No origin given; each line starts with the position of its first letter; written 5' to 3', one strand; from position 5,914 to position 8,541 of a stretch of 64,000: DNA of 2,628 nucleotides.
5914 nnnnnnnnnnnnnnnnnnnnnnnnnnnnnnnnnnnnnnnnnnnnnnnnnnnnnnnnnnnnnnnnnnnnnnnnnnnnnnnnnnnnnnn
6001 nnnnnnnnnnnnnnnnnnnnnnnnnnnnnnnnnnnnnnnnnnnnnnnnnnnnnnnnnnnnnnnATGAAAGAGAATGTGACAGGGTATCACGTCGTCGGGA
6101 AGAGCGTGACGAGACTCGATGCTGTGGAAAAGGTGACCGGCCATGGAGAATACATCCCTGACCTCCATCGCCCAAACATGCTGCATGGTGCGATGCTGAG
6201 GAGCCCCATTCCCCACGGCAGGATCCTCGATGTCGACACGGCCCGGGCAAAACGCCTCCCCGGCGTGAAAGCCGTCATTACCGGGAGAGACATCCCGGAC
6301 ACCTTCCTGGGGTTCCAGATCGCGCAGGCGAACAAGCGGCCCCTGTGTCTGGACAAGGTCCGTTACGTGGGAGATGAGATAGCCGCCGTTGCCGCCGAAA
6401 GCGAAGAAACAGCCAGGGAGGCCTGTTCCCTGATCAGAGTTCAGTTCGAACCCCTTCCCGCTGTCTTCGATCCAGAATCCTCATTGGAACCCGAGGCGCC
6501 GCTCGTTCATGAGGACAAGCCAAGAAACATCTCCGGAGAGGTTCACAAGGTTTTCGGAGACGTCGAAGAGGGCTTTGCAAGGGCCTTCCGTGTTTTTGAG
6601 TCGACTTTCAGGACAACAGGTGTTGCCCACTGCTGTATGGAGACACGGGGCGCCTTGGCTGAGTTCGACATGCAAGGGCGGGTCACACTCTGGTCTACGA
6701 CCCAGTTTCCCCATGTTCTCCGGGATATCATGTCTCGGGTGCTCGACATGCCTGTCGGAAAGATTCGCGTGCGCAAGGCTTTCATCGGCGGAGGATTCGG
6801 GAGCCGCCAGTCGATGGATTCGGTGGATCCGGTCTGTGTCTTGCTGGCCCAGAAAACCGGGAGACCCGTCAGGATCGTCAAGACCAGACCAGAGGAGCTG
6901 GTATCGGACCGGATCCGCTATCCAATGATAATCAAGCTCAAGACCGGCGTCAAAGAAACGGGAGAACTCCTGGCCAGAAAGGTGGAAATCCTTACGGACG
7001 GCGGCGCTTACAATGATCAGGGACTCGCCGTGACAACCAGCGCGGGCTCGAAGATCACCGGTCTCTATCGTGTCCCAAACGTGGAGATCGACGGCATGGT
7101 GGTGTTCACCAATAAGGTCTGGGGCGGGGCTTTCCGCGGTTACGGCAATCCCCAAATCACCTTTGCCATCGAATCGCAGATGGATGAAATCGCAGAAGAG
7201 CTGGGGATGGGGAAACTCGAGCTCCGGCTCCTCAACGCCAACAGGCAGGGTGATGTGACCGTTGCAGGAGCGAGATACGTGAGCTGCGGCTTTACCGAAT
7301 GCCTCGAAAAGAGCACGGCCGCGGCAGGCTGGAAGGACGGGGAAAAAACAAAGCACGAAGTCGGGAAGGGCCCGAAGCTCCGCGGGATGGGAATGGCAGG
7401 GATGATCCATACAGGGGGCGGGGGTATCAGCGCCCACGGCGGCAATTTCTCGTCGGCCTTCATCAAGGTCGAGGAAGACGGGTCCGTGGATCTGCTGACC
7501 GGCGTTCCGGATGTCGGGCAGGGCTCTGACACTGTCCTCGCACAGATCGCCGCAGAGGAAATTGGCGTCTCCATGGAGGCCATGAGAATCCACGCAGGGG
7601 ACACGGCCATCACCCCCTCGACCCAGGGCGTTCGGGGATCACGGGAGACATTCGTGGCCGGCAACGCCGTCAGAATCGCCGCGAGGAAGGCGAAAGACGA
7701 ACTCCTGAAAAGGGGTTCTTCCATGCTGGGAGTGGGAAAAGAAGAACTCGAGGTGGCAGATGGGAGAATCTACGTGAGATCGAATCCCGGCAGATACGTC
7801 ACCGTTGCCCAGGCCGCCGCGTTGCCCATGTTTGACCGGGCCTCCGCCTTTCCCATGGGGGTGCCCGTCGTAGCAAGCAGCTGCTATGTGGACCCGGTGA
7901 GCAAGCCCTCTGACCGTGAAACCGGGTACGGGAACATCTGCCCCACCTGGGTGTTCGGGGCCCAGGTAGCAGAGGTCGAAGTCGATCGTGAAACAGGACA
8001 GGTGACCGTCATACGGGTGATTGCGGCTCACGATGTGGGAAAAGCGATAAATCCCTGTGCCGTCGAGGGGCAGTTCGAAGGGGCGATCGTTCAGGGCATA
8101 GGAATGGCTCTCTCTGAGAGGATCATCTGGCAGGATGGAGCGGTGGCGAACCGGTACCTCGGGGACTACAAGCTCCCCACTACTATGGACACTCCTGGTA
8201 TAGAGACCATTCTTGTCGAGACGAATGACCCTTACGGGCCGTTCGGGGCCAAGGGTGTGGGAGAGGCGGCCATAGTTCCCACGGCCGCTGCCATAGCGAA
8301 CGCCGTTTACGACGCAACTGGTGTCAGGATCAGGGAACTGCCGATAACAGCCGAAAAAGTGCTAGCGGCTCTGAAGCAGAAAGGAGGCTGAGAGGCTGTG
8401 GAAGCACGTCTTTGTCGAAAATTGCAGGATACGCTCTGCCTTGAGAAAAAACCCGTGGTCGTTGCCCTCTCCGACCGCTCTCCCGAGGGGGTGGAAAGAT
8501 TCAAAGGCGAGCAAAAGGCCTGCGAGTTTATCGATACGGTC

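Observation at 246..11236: Xanthine-dehydrogenase-family molybdo-hydroxylase and a DUF169 gene embedded inside a Dpp/Opp-type ABC importer operon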

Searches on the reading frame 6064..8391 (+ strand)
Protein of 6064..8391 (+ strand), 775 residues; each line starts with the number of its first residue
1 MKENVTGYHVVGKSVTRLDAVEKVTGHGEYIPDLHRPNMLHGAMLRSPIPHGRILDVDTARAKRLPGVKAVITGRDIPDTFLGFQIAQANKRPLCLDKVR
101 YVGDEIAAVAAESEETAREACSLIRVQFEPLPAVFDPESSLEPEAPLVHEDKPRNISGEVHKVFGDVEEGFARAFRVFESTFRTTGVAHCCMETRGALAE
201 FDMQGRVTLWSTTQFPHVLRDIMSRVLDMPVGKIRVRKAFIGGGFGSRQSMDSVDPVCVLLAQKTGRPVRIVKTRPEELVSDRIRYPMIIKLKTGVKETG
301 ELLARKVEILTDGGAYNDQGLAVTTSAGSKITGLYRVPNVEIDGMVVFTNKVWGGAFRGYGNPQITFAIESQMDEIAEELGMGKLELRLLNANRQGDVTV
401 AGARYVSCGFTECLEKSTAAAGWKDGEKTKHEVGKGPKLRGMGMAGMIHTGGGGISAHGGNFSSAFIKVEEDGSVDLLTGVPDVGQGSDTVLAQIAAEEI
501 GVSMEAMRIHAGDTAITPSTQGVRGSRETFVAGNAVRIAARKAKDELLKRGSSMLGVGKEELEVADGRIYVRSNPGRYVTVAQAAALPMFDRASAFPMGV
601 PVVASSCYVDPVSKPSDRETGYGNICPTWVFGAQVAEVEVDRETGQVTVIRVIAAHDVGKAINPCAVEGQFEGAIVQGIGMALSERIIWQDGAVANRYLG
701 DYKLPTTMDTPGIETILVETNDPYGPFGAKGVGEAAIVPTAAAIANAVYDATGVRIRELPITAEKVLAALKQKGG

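Call 3: search_protein_families(library=pfam, proteins=[window:6064-8391:+])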
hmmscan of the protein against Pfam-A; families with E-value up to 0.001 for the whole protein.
window:6064-8391:+ (775 aa): 3 families
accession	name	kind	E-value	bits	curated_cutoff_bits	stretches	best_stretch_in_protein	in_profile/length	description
PF02738.23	MoCoBD_1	-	1.7e-81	273.3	27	1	148-392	1-244/244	Molybdopterin cofactor-binding domain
PF20256.3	MoCoBD_2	-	2.4e-78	263.9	27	1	419-711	4-283/283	Molybdopterin cofactor-binding domain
PF01315.27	Ald_Xan_dh_C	-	1.1e-30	106.6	31.3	1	25-132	1-110/110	Aldehyde oxidase and xanthine dehydrogenase, a/b hammerhead domain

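Call 4: search_protein_families(library=ncbifam, proteins=[window:6064-8391:+])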
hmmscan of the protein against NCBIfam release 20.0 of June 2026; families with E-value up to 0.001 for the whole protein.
window:6064-8391:+ (775 aa): 13 families
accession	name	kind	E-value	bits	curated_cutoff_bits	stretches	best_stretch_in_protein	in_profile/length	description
TIGR03194.1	4hydrxCoA_A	equivalog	2.2e-210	700.9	994.55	1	16-770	2-746/746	4-hydroxybenzoyl-CoA reductase subunit alpha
NF043082.1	XdhA_XDHase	equivalog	1.2e-189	632.1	780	1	11-774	1-756/758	xanthine dehydrogenase subunit XdhA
NF007426.0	PRK09970.1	equivalog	2.1e-183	611.4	916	1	8-774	3-759/761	xanthine dehydrogenase molybdenum-binding subunit XdhA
TIGR03196.1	pucD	equivalog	3.9e-150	501.7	783.65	1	11-767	3-755/763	xanthine dehydrogenase subunit D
NF041018.1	glyceraldDH_alpha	equivalog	1.8e-137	459.8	790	1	10-766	2-740/741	glyceraldehyde dehydrogenase subunit alpha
NF040766.1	CODH_aero_grp5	exception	1.8e-126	423.3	950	1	9-765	3-780/785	aerobic carbon-monoxide dehydrogenase large subunit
TIGR03311.1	Se_dep_XDH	equivalog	3e-121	406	830.45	2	10-555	161-684/848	selenium-dependent xanthine dehydrogenase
NF045668.1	pterin_aldehy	equivalog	3e-116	389.6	1100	1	7-771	171-905/905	molybdopterin-dependent aldehyde oxidoreductase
TIGR02416.1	CO_dehy_Mo_lg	equivalog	1.7e-111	373.7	991.15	1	24-766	6-767/770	aerobic carbon-monoxide dehydrogenase large subunit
NF041671.1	peri_hyde_PaoC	equivalog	1.9e-108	363.8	1180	2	6-585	13-564/735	aldehyde oxidoreductase molybdenum-binding subunit PaoC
TIGR03313.1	Se_sel_red_Mo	hypoth_equivalog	1.3e-102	344.1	1101.9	2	154-771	351-950/951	molybdopterin-dependent oxidoreductase Mo/Fe-S-binding subunit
TIGR02965.1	xanthine_xdhB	equivalog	1.1e-95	321.5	849.5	1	14-771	4-755/758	xanthine dehydrogenase molybdopterin binding subunit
TIGR02969.1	mam_aldehyde_ox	subfamily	2.3e-67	227.5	1912.3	1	10-752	575-1279/1330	aldehyde oxidase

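Call 18: search_solved_structures(query=window:6064-8391:+, max_evalue=1e-20)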
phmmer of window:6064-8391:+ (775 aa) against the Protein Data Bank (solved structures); distinct sequences matched with E-value up to 1e-20: 42.
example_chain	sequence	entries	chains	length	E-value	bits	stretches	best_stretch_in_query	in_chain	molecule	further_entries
1rm6_A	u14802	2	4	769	7e-150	504.2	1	8-771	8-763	4-hydroxybenzoyl-CoA reductase alpha subunit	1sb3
8uem_A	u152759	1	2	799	3.9e-98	333.1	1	22-771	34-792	Carbon monoxide dehydrogenase (Large chain), CoxL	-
1t3q_B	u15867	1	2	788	4.1e-91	309.8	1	10-772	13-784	quinoline 2-oxidoreductase large subunit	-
1ffu_B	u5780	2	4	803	3.3e-88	300.2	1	12-772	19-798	CUTL, MOLYBDOPROTEIN OF CARBON MONOXIDE DEHYDROGENASE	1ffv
7dqx_A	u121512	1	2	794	4.2e-87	296.6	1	11-768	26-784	6-hydroxypseudooxynicotine dehydrogenase complex subunit gamma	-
1zxi_B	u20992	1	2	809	4.7e-86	293.1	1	16-752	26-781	Carbon monoxide dehydrogenase large chain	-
1n5w_B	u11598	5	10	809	4.8e-86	293.1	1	16-752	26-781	Carbon monoxide dehydrogenase large chain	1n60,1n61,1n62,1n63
1dgj_A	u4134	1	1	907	1.9e-82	281.2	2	10-553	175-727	ALDEHYDE OXIDOREDUCTASE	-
1sij_A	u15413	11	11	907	7.5e-81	275.9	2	11-552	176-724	Aldehyde oxidoreductase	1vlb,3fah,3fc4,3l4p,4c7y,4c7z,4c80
3hrd_A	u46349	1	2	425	1.1e-77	265.4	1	7-421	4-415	Nicotinate dehydrogenase large molybdopterin subunit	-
4zoh_A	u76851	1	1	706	2.5e-76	261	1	11-766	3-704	Putative oxidoreductase molybdopterin-binding subunit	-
5g5h_C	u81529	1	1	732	1.6e-74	255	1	8-770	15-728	Aldehyde oxidoreductase molybdenum-binding subunit PaoC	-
5g5g_C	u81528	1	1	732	9.3e-74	252.5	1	8-770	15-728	PUTATIVE XANTHINE DEHYDROGENASE YAGS FAD-BINDING SUBUNIT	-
5y6q_C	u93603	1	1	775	7.2e-64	219.8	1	12-767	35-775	Aldehyde oxidase large subunit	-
1fiq_C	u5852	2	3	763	1.1e-63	219.1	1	10-541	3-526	XANTHINE OXIDASE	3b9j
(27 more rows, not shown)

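Call 29: find_homologous_proteins(query=window:6064-8391:+, max_evalue=1e-100)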
Query window:6064-8391:+ (775 aa): 7115 proteins with E <= 1e-100 among 8000 candidates; the best 120 are listed.
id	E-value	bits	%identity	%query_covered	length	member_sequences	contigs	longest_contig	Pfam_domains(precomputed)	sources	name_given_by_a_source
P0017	0.0e+0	1736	100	100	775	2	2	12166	PF02738.24,PF20256.4,PF01315.28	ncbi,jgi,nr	ncbi:MAG: molybdopterin-dependent oxidoreductase [Deltaproteobacteria bacterium]|nr:molybdopterin-de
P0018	0.0e+0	1308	74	99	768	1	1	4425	PF02738.24,PF20256.4,PF01315.28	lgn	-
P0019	0.0e+0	1292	73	100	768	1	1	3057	PF02738.24,PF20256.4,PF01315.28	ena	-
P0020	0.0e+0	1289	73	99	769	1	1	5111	PF02738.24,PF20256.4,PF01315.28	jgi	jgi:xanthine dehydrogenase molybdenum-binding subunit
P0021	0.0e+0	1256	71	99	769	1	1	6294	PF02738.24,PF20256.4,PF01315.28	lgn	-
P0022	0.0e+0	1253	71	99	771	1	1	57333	PF02738.24,PF20256.4,PF01315.28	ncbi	-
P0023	0.0e+0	1253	71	99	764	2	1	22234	PF02738.24,PF20256.4,PF01315.28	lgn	-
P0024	0.0e+0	1239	69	100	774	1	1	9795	PF02738.24,PF20256.4,PF01315.28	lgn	-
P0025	0.0e+0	1223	70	99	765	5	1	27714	PF02738.24,PF20256.4,PF01315.28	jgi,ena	-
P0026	0.0e+0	1213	68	100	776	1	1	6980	PF02738.24,PF20256.4,PF01315.28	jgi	jgi:4-hydroxybenzoyl-CoA reductase alpha subunit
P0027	0.0e+0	1159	66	100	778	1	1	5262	PF02738.24,PF20256.4,PF01315.28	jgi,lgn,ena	-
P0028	0.0e+0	1146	65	99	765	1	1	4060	PF02738.24,PF20256.4,PF01315.28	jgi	jgi:4-hydroxybenzoyl-CoA reductase alpha subunit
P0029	0.0e+0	1099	62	100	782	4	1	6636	PF02738.24,PF20256.4,PF01315.28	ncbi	-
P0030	0.0e+0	1096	64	100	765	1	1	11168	PF02738.24,PF20256.4,PF01315.28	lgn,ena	-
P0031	0.0e+0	1083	63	99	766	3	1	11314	PF02738.24,PF20256.4,PF01315.28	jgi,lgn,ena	-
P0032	0.0e+0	1064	61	100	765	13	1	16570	PF02738.24,PF20256.4,PF01315.28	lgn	-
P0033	0.0e+0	1053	60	99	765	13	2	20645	PF02738.24,PF20256.4,PF01315.28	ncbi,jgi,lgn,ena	-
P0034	3.8e-266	904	61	85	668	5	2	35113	PF02738.24,PF20256.4,PF01315.28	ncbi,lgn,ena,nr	ncbi:MAG TPA: hypothetical protein ENI07_04155 [Desulfobacterales bacterium]|nr:hypothetical protein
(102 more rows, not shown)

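Call 31: find_encoding_contigs(protein=P0022, flank=10000, max_places=1)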
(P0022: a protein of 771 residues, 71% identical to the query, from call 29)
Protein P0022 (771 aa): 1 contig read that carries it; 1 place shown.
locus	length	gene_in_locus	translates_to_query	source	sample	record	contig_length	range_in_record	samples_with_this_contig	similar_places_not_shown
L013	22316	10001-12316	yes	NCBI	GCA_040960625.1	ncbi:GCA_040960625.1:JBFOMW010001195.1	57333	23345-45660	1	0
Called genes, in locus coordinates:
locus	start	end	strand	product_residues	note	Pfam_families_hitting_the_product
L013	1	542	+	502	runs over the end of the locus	PF01970:TctA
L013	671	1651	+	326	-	PF03401:TctC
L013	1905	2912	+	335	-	PF01012:ETF, PF00766:ETF_alpha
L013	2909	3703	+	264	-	PF01012:ETF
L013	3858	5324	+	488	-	PF01565:FAD_binding_4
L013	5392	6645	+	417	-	PF02754:CCG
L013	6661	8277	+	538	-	PF01565:FAD_binding_4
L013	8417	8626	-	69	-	-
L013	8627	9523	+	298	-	PF00941:FAD_binding_5, PF03450:CO_deh_flav_C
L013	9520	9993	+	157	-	PF13085:Fer2_3 (weak), PF00111:Fer2, PF01799:Fer2_2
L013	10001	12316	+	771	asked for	PF01315:Ald_Xan_dh_C, PF02738:MoCoBD_1, PF20256:MoCoBD_2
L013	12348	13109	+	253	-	PF02596:DUF169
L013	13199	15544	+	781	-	PF01315:Ald_Xan_dh_C, PF02738:MoCoBD_1, PF20256:MoCoBD_2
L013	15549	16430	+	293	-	PF00941:FAD_binding_5, PF03450:CO_deh_flav_C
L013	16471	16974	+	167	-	PF00111:Fer2, PF13085:Fer2_3 (faint), PF01799:Fer2_2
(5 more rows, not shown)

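Call 32: find_encoding_contigs(protein=P0023, flank=10000, max_places=1)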
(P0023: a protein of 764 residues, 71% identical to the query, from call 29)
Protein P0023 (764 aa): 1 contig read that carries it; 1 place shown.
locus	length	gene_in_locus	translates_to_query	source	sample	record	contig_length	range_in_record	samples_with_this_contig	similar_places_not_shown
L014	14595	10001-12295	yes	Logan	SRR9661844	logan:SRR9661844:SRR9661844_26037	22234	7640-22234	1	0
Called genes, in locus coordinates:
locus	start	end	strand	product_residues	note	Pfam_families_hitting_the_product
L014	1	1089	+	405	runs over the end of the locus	PF00682:HMGL-like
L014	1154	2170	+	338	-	PF19420:DDAH_eukar (faint), PF02274:ADI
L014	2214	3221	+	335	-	PF01012:ETF, PF00766:ETF_alpha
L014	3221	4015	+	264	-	PF01012:ETF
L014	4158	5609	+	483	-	PF01565:FAD_binding_4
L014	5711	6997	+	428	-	PF13183:Fer4_8 (weak), PF02754:CCG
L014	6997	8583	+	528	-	PF01565:FAD_binding_4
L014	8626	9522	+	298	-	PF00941:FAD_binding_5, PF01565:FAD_binding_4 (weak), PF03450:CO_deh_flav_C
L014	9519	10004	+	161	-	PF00111:Fer2, PF13085:Fer2_3 (weak), PF01799:Fer2_2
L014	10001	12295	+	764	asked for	PF01315:Ald_Xan_dh_C, PF02738:MoCoBD_1, PF20256:MoCoBD_2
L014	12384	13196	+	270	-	PF02596:DUF169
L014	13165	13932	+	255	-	PF01177:Asp_Glu_race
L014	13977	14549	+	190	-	PF01613:Flavin_Reduct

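Call 33: find_encoding_contigs(protein=P0025, flank=10000, max_places=1)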
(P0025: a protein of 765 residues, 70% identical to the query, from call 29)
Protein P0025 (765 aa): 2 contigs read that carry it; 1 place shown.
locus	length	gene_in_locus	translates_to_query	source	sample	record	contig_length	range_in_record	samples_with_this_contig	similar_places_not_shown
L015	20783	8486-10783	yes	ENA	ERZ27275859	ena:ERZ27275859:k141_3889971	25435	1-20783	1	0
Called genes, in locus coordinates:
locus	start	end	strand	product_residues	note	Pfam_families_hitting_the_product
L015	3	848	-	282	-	?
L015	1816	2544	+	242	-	PF07286:D-Glu_cyclase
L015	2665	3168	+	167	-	PF07331:TctB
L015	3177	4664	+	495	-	PF01970:TctA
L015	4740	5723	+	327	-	PF03401:TctC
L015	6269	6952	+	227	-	PF02441:Flavoprotein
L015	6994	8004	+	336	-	PF00941:FAD_binding_5, PF01565:FAD_binding_4 (weak), PF03450:CO_deh_flav_C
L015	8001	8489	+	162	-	PF00111:Fer2, PF01799:Fer2_2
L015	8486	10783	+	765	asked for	PF01315:Ald_Xan_dh_C, PF02738:MoCoBD_1, PF20256:MoCoBD_2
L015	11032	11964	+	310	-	PF19300:BPD_transp_1_N, PF00528:BPD_transp_1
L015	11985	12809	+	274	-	PF12911:OppC_N, PF00528:BPD_transp_1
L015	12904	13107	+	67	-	-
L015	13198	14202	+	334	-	PF00005:ABC_tran, PF13304:AAA_21 (weak), PF08352:oligo_HPY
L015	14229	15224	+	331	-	PF00005:ABC_tran, PF08352:oligo_HPY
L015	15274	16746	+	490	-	PF20695:UbiD_N, PF01977:UbiD, PF20696:UbiD_C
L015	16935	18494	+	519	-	PF00496:SBP_bac_5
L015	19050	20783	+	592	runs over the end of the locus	PF05681:Fumerase, PF05683:Fumerase_C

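Call 34: find_encoding_contigs(protein=P0033, flank=10000, max_places=1)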
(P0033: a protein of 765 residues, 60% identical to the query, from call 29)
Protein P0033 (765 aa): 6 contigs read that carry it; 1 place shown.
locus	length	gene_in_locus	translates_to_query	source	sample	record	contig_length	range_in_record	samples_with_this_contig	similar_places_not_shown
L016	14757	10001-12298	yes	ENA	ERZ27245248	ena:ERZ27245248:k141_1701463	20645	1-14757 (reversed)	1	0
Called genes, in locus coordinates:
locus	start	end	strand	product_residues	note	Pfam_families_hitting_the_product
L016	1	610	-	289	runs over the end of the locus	PF00795:CN_hydrolase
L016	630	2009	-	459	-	PF01979:Amidohydro_1, PF07969:Amidohydro_3 (faint)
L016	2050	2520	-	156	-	PF00111:Fer2, PF13085:Fer2_3 (weak), PF01799:Fer2_2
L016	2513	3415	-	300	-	PF00941:FAD_binding_5, PF03450:CO_deh_flav_C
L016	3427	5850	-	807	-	PF01315:Ald_Xan_dh_C, PF02738:MoCoBD_1, PF20256:MoCoBD_2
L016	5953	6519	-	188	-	PF02775:TPP_enzyme_C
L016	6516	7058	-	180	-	-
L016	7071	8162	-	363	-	PF00155:Aminotran_1_2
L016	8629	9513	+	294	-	PF00941:FAD_binding_5, PF03450:CO_deh_flav_C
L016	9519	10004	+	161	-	PF00111:Fer2 (weak), PF01799:Fer2_2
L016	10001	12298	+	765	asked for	PF01315:Ald_Xan_dh_C, PF02738:MoCoBD_1, PF20256:MoCoBD_2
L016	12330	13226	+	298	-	PF02596:DUF169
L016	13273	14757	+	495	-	?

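Call 63: find_encoding_contigs(protein=P0021, flank=10000, max_places=1)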
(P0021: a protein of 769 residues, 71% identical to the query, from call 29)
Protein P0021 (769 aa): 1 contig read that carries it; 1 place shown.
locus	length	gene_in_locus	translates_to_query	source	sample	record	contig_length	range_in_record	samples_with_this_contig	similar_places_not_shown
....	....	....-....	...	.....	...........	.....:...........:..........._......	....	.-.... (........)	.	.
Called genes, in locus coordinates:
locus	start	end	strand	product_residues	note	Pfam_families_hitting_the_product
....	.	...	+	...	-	?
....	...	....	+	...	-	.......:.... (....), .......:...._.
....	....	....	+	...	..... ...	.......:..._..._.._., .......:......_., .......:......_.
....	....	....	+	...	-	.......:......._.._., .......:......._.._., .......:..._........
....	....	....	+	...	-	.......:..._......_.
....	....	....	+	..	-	?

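Call 64: find_encoding_contigs(protein=P0026, flank=10000, max_places=1)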
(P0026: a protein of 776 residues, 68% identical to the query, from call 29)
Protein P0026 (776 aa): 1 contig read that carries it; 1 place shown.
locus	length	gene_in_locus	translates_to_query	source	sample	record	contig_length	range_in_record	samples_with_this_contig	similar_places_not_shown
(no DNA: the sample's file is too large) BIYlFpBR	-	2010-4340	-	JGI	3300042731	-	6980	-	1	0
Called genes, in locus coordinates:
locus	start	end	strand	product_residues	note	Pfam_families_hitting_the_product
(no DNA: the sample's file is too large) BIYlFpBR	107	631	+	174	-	PF00528:BPD_transp_1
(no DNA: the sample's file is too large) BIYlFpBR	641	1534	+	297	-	PF00941:FAD_binding_5, PF03450:CO_deh_flav_C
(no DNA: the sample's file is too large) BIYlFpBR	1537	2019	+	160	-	PF00111:Fer2 (weak), PF01799:Fer2_2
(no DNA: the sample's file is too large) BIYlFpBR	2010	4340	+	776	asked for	PF01315:Ald_Xan_dh_C, PF02738:MoCoBD_1, PF20256:MoCoBD_2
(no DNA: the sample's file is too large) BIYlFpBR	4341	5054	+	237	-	PF02596:DUF169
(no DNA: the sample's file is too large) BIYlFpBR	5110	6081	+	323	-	PF00005:ABC_tran, PF13304:AAA_21 (weak), PF08352:oligo_HPY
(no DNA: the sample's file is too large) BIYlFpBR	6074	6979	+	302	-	?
